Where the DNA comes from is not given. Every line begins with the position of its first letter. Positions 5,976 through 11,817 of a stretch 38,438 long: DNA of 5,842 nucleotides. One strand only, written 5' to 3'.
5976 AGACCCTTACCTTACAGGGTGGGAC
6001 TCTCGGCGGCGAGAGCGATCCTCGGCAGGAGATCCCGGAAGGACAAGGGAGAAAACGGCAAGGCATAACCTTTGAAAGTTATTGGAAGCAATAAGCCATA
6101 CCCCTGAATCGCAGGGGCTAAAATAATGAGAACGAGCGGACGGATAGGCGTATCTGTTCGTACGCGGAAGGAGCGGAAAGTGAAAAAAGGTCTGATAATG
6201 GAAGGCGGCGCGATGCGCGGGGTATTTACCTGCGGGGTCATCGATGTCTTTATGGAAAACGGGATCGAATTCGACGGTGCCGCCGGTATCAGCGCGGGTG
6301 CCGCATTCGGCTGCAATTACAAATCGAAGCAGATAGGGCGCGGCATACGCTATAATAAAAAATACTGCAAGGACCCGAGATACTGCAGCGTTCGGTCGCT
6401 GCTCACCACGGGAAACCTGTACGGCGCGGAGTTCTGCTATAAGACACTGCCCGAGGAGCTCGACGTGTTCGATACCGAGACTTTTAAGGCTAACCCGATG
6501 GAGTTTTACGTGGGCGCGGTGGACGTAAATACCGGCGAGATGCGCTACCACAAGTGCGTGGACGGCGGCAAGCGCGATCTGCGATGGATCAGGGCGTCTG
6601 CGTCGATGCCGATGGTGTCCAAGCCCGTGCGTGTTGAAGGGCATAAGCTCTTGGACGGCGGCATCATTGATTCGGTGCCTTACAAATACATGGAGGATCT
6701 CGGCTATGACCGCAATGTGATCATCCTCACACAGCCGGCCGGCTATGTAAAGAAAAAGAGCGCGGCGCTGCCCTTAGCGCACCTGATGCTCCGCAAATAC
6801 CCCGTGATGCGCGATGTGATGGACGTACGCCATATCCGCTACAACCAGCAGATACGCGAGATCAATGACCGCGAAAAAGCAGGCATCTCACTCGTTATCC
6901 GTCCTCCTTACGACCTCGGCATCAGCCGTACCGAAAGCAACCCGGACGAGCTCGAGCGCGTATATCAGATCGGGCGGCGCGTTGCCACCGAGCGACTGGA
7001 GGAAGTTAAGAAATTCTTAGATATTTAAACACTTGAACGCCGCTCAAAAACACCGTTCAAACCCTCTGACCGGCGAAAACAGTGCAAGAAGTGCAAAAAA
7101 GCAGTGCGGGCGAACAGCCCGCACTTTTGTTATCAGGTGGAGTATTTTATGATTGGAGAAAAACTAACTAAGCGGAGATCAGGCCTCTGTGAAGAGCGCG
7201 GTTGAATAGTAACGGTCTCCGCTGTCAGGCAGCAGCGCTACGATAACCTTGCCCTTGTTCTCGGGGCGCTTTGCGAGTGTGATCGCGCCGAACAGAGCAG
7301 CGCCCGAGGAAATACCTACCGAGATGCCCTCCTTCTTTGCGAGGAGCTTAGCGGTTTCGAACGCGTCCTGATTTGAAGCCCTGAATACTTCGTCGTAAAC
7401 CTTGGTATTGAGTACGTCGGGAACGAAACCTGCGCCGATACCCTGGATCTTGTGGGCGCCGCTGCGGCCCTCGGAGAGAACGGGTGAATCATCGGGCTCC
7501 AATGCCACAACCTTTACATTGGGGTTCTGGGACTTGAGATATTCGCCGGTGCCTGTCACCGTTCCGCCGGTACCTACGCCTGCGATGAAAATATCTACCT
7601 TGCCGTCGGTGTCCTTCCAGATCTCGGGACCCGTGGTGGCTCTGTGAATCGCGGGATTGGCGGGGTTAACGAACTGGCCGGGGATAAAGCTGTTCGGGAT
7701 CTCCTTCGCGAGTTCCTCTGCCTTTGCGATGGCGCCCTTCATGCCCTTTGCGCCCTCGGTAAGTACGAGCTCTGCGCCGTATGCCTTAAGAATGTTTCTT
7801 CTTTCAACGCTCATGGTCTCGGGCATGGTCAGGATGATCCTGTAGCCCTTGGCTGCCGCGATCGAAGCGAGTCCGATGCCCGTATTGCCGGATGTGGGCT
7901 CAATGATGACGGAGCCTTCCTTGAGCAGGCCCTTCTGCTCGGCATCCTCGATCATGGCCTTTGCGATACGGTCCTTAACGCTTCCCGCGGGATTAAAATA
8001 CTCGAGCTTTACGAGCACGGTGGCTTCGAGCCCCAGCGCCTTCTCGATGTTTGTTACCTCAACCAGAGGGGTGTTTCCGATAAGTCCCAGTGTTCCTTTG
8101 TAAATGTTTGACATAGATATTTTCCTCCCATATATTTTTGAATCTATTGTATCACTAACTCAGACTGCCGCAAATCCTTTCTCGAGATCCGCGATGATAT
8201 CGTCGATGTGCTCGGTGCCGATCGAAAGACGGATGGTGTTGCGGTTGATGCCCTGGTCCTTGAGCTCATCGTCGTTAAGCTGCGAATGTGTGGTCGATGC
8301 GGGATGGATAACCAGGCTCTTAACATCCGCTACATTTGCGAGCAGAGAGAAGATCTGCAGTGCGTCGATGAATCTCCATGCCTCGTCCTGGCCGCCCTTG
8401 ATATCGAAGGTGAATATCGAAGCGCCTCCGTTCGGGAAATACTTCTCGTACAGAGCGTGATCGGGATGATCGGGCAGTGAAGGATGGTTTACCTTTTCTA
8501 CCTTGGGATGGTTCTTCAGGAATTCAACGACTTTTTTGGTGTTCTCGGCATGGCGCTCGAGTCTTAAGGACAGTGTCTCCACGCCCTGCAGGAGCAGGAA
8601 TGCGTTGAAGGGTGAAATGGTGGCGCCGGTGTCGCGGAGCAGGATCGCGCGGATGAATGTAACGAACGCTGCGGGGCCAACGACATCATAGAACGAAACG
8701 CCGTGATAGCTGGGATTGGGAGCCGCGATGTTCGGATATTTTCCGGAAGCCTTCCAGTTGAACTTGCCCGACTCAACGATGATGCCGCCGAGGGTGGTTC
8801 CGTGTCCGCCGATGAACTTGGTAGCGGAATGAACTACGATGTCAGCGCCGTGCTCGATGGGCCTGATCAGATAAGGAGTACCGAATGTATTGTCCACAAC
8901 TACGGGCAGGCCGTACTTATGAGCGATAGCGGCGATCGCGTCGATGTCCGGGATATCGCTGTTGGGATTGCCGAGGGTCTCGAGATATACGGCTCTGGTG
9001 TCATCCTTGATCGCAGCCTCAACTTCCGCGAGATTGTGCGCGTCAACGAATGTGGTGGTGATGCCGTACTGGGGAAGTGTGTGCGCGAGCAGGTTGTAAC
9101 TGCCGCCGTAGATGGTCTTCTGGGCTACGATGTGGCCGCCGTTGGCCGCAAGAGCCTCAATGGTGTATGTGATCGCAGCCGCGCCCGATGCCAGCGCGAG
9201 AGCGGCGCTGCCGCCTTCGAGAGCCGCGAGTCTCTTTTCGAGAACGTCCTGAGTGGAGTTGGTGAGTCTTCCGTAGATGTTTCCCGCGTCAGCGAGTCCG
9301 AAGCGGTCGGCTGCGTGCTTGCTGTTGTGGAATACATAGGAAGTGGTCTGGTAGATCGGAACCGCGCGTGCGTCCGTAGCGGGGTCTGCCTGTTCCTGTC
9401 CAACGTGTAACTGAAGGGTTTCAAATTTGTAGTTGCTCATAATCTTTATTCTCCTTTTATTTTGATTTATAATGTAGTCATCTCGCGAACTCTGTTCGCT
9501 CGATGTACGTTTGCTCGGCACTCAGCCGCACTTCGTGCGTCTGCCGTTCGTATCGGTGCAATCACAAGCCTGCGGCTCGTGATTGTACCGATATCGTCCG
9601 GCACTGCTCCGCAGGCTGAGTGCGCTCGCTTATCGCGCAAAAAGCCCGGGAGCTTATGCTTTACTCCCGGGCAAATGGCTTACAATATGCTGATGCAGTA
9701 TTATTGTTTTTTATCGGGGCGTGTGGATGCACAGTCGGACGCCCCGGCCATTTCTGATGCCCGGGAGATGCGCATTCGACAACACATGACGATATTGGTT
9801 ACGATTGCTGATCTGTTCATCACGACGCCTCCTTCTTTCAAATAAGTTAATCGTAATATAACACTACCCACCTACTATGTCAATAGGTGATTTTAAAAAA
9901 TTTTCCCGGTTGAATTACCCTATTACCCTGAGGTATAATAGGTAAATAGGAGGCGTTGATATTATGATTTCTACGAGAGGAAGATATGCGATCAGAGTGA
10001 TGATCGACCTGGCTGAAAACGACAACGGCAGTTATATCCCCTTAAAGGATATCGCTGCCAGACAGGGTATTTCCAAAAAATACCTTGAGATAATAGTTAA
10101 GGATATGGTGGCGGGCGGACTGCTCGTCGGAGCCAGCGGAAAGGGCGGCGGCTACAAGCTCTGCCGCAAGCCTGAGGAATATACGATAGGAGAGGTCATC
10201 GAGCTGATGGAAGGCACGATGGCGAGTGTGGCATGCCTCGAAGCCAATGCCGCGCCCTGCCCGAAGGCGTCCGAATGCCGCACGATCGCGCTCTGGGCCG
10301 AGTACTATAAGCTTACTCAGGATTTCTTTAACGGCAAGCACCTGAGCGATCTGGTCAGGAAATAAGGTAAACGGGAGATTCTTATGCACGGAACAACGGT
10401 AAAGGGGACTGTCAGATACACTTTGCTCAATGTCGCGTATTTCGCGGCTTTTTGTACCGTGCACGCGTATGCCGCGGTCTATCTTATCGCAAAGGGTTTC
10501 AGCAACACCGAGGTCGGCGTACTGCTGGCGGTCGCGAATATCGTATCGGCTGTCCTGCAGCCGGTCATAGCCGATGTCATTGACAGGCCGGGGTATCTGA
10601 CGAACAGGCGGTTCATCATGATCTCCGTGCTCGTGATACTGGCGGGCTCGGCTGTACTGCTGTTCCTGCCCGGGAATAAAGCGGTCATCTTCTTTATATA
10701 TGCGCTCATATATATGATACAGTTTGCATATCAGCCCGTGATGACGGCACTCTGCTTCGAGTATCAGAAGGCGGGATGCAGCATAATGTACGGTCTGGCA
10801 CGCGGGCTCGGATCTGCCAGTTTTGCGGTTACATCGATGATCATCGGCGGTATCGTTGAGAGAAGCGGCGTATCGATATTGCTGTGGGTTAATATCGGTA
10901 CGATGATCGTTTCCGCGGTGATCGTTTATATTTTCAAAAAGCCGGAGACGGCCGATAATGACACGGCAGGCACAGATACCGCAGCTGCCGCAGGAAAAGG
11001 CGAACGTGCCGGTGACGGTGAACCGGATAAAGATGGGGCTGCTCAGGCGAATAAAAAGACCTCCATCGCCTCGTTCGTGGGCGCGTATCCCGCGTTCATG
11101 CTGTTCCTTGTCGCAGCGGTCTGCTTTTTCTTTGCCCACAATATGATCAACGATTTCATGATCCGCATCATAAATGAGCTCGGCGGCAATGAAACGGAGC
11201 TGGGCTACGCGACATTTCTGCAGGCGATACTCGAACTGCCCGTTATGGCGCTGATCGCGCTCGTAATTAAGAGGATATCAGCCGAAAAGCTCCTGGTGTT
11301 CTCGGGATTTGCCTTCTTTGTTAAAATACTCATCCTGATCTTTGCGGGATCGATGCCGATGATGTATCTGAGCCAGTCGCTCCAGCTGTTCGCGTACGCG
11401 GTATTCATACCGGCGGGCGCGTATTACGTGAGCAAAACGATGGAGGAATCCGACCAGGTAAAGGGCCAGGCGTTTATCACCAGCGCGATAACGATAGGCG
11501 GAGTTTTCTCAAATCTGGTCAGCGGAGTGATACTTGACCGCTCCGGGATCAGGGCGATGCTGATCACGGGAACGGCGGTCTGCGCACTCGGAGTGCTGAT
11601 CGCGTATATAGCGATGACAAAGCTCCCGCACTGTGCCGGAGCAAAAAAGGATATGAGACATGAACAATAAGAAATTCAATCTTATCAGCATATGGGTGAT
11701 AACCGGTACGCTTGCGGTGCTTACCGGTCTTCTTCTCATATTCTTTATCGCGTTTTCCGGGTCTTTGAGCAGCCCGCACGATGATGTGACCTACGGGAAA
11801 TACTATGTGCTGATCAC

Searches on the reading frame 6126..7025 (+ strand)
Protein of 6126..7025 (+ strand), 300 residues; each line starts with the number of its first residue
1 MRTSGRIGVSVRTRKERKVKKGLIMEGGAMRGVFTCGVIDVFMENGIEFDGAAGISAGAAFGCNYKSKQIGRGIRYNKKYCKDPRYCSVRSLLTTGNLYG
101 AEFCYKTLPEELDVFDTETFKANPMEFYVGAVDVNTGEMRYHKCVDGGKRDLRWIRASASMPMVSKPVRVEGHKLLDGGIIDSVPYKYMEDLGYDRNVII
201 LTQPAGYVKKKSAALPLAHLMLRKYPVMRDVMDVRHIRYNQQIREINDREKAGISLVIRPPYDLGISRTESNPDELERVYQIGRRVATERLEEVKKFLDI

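Call 17: search_protein_families(library=pfam, proteins=[window:6126-7025:+], max_evalue=0.0001)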
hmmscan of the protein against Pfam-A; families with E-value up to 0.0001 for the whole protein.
window:6126-7025:+ (300 aa): 2 families
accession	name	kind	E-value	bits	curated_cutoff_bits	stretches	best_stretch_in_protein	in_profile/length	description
PF19890.4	DUF6363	-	2.1e-19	69.5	26.4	1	225-298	1-74/75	Domain of unknown function (DUF6363)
PF01734.28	Patatin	-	6.9e-19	69.2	27.7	1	23-187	1-188/191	Patatin-like phospholipase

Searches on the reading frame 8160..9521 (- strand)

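Call 17: search_protein_families(library=pfam, proteins=[window:8160-9521:-], max_evalue=0.0001)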
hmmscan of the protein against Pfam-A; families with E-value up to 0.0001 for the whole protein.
window:8160-9521:- (453 aa): 4 families
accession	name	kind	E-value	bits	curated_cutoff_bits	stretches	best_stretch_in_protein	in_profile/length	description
PF01053.26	Cys_Met_Meta_PP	-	6.2e-135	450.1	27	1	34-450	1-380/381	Cys/Met metabolism PLP-dependent enzyme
PF01041.23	DegT_DnrJ_EryC1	-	9.6e-09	35.4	19.8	1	91-222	26-159/360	DegT/DnrJ/EryC1/StrS aminotransferase family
PF00155.27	Aminotran_1_2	-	1.7e-08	34.5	19.7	1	64-251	19-235/361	Aminotransferase class I and II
PF00266.25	Aminotran_5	-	7.2e-06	25.7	21.5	1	163-244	128-210/371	Aminotransferase class-V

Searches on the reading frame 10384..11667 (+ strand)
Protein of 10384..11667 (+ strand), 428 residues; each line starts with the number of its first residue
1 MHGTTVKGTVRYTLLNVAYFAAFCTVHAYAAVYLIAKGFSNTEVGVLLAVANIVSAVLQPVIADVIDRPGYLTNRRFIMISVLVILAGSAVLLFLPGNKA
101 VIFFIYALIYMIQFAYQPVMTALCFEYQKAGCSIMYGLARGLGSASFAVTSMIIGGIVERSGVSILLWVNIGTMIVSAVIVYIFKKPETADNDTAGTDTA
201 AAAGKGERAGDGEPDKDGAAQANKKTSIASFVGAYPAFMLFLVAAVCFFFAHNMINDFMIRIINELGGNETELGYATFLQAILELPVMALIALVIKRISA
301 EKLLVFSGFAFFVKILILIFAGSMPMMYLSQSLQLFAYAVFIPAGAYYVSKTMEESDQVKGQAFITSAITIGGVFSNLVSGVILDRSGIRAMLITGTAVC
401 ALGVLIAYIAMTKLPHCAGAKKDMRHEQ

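Call 6: search_protein_families(library=pfam, proteins=[window:10384-11667:+], max_evalue=0.001)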
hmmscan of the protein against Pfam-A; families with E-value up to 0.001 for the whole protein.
window:10384-11667:+ (428 aa): 4 families
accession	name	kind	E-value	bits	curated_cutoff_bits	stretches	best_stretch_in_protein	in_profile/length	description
PF12832.13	MFS_1_like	-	4e-31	108.8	25.2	1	17-390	9-368/373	MFS_1 like family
PF07690.21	MFS_1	-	5.3e-29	101.7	33.4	2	242-421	2-182/347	Major Facilitator Superfamily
PF01306.25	LacY_symp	-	3.4e-08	33.2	24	1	13-408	13-398/413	LacY proton/sugar symporter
PF13347.12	MFS_2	-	0.00015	20.9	27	0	16-197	6-207/427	MFS/sugar transport protein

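Call 7: search_protein_families(library=ncbifam, proteins=[window:10384-11667:+], max_evalue=0.00001)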
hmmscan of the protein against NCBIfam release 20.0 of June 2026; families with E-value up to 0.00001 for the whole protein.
window:10384-11667:+ (428 aa): 5 families
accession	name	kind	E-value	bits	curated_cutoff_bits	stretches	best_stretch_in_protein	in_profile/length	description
NF008346.0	PRK11128.1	equivalog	5.1e-17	62.1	259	1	14-193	11-187/383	3-phenylpropionate MFS transporter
TIGR00899.1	2A0120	subfamily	8.7e-17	61.3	522.3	1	233-407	197-370/375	sugar efflux transporter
TIGR00902.1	2A0127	subfamily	3e-10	39.8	698.9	1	10-195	7-187/388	3-phenylpropionate MFS transporter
TIGR00882.1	2A0105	subfamily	6e-09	35.3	220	1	15-406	10-391/396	oligosaccharide MFS transporter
TIGR00880.1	2_A_01_02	superfamily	3.2e-06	27.3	131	1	288-411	15-138/141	multidrug resistance protein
